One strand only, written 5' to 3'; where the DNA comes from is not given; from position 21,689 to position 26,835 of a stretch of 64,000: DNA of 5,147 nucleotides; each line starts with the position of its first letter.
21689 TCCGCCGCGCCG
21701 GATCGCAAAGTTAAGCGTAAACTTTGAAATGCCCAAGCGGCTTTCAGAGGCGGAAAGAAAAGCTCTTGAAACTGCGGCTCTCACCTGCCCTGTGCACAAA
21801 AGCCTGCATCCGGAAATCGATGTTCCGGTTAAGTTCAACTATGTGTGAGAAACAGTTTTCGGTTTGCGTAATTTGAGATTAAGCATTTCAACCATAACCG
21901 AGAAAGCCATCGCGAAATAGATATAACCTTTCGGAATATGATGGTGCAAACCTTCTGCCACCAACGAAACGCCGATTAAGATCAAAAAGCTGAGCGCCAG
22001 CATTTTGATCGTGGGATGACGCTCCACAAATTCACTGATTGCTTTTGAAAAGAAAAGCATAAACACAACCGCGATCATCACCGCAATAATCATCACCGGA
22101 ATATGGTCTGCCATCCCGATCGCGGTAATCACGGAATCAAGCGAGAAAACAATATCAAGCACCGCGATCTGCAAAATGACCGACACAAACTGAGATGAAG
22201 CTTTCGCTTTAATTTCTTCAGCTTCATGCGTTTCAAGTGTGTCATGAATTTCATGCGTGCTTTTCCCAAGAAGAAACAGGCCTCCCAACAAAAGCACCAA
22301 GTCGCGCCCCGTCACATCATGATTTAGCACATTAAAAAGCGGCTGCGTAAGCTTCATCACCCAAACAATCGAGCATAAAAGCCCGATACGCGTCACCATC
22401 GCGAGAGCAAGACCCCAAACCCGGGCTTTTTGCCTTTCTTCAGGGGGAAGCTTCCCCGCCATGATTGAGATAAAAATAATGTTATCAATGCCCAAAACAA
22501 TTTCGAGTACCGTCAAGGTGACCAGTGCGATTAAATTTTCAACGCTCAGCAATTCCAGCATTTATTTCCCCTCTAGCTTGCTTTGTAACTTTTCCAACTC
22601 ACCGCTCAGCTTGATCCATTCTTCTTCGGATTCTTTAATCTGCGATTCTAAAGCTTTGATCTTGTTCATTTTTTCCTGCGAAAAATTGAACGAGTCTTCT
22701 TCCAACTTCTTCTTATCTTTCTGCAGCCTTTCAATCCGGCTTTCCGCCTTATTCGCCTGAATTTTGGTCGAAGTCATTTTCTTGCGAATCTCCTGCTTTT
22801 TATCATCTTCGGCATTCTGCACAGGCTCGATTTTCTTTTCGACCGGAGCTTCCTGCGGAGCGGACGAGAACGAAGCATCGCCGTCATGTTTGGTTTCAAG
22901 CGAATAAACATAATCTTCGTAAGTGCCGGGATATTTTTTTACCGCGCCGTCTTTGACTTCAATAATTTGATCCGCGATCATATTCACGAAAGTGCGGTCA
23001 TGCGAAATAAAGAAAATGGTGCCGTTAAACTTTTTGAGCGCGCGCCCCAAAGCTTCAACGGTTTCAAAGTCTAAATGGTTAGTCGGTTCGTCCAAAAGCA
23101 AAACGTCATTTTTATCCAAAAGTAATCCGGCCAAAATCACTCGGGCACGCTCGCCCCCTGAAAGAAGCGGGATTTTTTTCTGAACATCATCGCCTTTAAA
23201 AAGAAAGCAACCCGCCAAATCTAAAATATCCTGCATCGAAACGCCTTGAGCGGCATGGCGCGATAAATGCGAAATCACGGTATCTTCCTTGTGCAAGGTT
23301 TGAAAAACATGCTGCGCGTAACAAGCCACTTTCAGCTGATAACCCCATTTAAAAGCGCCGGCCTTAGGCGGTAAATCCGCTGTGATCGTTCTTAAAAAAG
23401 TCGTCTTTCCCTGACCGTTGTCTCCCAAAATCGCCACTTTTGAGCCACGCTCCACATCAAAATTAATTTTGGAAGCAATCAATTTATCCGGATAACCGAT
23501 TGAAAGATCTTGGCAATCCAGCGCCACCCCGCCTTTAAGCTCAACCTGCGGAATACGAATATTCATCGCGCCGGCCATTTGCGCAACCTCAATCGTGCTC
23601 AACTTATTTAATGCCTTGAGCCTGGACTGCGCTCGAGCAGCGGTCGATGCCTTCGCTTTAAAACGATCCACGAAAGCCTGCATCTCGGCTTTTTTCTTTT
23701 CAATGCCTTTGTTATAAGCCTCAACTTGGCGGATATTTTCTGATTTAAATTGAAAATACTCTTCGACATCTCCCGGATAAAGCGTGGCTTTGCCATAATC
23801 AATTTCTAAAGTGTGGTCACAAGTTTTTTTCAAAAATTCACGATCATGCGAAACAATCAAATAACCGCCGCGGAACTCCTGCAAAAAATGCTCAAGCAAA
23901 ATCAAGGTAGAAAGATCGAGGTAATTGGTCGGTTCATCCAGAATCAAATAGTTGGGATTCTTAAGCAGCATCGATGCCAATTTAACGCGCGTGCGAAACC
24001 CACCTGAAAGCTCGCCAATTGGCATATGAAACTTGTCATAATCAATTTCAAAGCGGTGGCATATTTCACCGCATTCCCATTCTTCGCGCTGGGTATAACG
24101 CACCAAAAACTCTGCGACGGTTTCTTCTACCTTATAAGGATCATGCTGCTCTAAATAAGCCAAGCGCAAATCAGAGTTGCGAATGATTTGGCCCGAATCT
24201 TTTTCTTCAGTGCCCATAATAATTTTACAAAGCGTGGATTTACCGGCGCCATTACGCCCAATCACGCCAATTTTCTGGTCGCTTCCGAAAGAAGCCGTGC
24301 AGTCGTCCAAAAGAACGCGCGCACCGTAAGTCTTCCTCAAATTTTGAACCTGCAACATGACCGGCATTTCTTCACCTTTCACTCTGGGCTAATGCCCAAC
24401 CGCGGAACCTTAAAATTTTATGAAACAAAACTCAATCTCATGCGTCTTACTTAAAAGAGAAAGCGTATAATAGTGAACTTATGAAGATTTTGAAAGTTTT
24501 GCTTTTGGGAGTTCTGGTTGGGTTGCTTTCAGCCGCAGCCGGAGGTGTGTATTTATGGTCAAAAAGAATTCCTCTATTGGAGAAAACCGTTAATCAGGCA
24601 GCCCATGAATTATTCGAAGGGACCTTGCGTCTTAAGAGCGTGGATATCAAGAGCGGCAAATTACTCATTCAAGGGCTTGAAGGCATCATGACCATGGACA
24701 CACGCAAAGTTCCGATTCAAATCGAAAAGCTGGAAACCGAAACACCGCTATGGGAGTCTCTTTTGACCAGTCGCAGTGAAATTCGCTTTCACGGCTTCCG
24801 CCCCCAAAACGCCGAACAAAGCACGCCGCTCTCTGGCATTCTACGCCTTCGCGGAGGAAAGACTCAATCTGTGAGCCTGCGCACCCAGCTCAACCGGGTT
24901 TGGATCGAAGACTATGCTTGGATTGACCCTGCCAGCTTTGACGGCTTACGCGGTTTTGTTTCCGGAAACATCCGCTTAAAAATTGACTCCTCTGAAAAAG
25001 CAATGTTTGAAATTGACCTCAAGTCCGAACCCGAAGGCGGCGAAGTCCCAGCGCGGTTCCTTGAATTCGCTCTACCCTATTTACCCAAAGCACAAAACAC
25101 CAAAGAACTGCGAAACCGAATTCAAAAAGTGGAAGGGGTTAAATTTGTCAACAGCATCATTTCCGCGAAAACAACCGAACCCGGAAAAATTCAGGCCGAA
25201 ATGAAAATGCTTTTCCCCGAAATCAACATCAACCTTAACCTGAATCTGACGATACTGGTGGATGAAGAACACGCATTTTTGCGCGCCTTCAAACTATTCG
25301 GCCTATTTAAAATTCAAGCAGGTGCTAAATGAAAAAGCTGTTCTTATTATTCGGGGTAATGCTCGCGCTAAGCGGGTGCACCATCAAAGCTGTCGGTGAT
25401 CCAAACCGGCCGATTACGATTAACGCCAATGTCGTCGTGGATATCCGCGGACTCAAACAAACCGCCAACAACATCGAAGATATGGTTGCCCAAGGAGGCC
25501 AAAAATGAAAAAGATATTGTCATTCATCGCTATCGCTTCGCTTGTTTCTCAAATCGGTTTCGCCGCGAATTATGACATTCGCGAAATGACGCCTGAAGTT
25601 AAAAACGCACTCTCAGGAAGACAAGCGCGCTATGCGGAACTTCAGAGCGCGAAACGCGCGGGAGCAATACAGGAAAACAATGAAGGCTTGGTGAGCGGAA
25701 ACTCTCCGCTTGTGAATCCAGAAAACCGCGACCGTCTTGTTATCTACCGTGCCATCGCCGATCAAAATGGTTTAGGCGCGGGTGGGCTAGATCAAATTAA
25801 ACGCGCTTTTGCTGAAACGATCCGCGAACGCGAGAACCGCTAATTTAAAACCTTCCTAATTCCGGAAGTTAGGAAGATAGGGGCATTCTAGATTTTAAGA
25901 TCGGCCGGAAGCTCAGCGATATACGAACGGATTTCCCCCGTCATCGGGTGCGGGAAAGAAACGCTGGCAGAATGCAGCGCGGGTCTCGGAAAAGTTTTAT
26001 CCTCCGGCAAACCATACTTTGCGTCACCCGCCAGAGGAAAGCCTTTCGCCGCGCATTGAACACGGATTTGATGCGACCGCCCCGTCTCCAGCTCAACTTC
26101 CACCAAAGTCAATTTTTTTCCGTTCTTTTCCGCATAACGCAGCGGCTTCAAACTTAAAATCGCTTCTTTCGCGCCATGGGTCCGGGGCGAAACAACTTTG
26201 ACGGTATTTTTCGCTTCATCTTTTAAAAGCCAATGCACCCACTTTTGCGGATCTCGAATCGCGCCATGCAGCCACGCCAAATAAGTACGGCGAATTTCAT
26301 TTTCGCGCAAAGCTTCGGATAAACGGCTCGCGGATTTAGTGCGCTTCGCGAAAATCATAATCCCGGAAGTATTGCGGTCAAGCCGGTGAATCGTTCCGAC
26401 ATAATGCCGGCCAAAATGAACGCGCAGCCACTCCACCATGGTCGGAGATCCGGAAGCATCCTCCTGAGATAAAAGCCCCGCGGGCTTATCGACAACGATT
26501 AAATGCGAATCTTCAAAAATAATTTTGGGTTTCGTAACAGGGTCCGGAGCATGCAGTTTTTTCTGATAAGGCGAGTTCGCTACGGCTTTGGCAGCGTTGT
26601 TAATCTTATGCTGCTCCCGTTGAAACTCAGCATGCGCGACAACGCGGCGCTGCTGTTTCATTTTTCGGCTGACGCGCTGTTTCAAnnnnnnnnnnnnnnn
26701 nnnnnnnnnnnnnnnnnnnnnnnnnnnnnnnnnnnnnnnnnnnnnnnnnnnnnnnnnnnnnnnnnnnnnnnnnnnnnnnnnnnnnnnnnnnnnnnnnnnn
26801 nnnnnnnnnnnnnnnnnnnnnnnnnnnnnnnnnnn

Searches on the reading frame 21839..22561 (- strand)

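Call 29: search_protein_families(library=pfam, proteins=[window:21839-22561:-], max_evalue=0.001)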
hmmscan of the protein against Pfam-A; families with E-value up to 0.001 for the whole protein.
window:21839-22561:- (240 aa): 1 family
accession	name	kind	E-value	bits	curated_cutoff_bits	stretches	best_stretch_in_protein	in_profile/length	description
PF03741.22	TerC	-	4.9e-53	179.9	27.8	1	15-203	2-177/178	Integral membrane protein TerC family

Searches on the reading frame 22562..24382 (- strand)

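Call 29: search_protein_families(library=pfam, proteins=[window:22562-24382:-], max_evalue=0.001)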
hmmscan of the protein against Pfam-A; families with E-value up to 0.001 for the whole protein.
window:22562-24382:- (606 aa): 11 families
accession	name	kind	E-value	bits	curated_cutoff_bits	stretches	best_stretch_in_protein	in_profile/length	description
PF00005.33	ABC_tran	-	8.5e-50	169.4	25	2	26-153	2-137/137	ABC transporter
PF12848.13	ABC_tran_Xtn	-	4.5e-18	65.5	25.9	1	192-268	1-77/85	ABC transporter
PF13304.12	AAA_21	-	5.4e-13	50.1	27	1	417-463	248-300/304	AAA domain, putative AbiEii toxin, Type IV TA system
PF02463.25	SMC_N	-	1.4e-06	28.3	40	0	406-477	136-212/220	RecF/RecN/SMC N terminal domain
PF13555.12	AAA_29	-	1e-05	25.6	27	0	308-339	17-48/61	P-loop containing region of AAA domain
PF13191.12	AAA_16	-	9.2e-05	23.4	32.6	0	312-381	21-92/167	AAA ATPase domain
PF13401.12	AAA_22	-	9.4e-05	23.2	27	0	40-69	10-33/130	AAA domain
PF05729.18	NACHT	-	0.00013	22.3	26.7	0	316-337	3-24/167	NACHT domain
PF00931.28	NB-ARC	-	0.00023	21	23.5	0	315-376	20-56/248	NB-ARC domain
PF01926.29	MMR_HSR1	-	0.00031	21.3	21.9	0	37-59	1-23/113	50S ribosome-binding GTPase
PF00006.31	ATP-synt_ab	-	0.00041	20.5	29.5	0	27-62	6-41/213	ATP synthase alpha/beta family, nucleotide-binding domain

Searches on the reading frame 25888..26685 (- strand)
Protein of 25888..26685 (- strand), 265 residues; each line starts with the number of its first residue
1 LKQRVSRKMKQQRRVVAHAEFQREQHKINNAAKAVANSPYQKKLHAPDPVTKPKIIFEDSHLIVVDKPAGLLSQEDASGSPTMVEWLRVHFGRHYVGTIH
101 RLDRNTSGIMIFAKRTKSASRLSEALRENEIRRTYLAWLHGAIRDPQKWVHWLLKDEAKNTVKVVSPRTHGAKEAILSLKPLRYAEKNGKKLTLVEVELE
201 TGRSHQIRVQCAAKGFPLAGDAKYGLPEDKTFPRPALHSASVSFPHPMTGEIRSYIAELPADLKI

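Call 29: search_protein_families(library=pfam, proteins=[window:25888-26685:-], max_evalue=0.001)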
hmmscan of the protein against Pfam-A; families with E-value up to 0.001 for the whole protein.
window:25888-26685:- (265 aa): 1 family
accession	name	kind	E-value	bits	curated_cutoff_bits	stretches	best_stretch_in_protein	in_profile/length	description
PF00849.27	PseudoU_synth_2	-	1.5e-32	113.4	26.8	1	61-213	1-152/152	RNA pseudouridylate synthase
